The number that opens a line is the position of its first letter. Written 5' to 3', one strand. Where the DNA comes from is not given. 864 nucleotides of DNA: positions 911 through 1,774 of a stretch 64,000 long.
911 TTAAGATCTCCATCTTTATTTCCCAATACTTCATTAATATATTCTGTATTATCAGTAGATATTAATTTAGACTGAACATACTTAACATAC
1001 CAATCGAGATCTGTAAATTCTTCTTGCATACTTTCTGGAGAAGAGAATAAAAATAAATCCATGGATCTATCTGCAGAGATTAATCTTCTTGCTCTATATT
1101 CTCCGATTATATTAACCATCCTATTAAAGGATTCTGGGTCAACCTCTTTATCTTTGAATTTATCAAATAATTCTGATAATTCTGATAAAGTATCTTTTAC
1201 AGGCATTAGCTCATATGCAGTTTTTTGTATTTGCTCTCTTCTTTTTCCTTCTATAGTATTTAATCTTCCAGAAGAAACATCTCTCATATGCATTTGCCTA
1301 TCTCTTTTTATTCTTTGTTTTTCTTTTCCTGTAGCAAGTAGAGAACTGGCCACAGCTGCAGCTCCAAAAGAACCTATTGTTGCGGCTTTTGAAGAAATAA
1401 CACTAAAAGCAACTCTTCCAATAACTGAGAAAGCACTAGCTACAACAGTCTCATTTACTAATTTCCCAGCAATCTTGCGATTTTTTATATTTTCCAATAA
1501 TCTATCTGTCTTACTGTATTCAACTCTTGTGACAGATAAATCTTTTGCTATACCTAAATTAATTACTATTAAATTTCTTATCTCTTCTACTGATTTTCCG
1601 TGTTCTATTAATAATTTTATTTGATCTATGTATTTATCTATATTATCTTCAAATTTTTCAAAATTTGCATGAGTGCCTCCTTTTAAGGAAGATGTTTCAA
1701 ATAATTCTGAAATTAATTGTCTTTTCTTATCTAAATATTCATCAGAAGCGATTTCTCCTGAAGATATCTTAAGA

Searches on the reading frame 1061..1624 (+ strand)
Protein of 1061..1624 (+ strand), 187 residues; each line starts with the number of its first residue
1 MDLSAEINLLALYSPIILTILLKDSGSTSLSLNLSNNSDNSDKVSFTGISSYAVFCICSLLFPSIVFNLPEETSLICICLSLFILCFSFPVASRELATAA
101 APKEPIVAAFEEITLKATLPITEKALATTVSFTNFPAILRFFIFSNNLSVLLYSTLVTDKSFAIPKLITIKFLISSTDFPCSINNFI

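Call 10: search_protein_families(library=pfam, proteins=[window:1061-1624:+], max_evalue=0.001)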
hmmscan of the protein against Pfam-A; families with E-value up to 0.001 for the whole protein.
window:1061-1624:+ (187 aa): 0 families

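Call 77: find_encoding_contigs(protein=window:1061-1624:+, flank=10000, max_places=3)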
Protein window:1061-1624:+ (187 aa): no gene with exactly this product is on record in the collection.
